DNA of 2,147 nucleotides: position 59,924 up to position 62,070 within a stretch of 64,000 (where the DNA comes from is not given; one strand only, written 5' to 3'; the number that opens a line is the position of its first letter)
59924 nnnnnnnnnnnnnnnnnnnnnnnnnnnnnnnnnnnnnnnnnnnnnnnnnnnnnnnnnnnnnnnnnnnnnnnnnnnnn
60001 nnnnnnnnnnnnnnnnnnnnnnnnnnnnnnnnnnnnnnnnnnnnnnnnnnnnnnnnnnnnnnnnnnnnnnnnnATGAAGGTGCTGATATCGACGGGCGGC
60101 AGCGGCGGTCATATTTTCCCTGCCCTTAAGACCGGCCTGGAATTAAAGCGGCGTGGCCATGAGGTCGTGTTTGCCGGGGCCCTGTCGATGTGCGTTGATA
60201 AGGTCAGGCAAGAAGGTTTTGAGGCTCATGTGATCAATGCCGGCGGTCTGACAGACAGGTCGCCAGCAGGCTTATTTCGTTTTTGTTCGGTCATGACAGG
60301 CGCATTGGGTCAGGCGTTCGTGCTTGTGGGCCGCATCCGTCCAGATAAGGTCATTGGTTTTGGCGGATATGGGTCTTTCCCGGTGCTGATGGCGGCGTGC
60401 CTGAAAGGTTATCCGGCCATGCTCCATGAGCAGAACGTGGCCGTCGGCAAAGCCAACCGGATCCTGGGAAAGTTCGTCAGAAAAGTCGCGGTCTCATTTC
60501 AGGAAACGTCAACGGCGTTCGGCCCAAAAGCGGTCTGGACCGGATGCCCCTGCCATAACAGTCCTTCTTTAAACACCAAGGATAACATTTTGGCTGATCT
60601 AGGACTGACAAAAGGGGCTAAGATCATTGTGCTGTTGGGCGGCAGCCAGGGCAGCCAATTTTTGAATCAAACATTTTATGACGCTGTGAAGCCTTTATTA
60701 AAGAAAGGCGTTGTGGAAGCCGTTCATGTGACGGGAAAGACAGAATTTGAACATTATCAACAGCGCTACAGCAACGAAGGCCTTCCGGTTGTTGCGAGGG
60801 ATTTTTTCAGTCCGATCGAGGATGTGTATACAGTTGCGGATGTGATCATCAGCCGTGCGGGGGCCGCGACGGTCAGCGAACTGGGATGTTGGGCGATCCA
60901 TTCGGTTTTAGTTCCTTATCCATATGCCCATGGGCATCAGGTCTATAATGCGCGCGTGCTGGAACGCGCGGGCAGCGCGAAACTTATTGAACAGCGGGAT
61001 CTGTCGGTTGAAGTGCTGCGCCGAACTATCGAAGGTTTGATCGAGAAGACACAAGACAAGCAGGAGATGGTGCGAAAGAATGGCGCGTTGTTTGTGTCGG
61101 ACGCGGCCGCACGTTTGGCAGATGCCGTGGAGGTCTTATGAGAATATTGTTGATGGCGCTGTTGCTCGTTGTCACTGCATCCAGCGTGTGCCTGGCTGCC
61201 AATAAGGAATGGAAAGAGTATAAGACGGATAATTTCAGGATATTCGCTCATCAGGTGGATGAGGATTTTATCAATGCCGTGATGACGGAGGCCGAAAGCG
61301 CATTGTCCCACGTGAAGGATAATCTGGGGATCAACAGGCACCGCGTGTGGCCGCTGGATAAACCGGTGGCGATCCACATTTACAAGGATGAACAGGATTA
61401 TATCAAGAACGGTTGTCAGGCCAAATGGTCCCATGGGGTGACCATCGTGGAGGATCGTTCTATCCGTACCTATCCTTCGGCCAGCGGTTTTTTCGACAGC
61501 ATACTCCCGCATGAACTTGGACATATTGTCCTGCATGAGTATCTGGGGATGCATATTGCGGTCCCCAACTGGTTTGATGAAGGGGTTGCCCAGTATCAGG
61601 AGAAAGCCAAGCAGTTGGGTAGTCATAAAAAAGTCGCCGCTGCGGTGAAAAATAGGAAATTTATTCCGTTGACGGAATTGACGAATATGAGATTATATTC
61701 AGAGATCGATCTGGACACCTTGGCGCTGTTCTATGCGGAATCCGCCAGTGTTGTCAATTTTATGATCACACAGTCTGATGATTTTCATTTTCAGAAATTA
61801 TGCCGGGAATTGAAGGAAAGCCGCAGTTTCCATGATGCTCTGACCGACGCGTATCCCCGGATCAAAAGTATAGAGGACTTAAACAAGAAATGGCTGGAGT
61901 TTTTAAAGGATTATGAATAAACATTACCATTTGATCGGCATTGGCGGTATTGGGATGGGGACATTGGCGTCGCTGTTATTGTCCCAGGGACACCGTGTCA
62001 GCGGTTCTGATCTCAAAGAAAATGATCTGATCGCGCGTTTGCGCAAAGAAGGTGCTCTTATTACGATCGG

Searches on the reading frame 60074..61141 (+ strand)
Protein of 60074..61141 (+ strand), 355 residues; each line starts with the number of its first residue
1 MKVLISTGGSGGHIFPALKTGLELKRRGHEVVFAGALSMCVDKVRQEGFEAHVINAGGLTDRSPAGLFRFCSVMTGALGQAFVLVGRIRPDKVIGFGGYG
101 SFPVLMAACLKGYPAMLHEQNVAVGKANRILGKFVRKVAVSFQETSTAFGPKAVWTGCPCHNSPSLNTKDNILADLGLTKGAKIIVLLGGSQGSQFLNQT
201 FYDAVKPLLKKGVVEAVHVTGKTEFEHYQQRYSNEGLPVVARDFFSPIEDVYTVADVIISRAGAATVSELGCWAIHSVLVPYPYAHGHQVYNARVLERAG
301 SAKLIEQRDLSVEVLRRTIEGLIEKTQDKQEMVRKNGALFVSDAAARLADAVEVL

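Call 22: search_protein_families(library=pfam, proteins=[window:60074-61141:+], max_evalue=0.00001)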
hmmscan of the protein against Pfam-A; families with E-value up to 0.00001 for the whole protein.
window:60074-61141:+ (355 aa): 2 families
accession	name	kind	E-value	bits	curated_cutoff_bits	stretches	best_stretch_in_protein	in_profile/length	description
PF04101.22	Glyco_tran_28_C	-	2.6e-33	115.8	22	1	184-347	1-165/166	Glycosyltransferase family 28 C-terminal domain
PF03033.26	Glyco_transf_28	-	1.5e-25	90.3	26.2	1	3-139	1-138/139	Glycosyltransferase family 28 N-terminal domain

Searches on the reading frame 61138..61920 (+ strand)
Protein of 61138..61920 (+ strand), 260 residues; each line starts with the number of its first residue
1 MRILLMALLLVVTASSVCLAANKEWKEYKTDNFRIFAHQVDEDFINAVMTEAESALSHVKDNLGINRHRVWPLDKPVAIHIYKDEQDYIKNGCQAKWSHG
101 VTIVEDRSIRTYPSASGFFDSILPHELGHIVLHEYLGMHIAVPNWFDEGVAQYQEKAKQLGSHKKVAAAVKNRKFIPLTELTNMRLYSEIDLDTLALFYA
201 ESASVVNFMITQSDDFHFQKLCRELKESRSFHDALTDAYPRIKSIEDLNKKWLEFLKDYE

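Call 22: search_protein_families(library=pfam, proteins=[window:61138-61920:+], max_evalue=0.00001)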
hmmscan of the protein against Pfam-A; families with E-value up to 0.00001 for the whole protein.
window:61138-61920:+ (260 aa): 1 family
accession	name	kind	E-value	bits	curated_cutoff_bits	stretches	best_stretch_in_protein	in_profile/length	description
PF13485.12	Peptidase_MA_2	-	1e-12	48.7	32.4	1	73-257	17-200/201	Peptidase MA superfamily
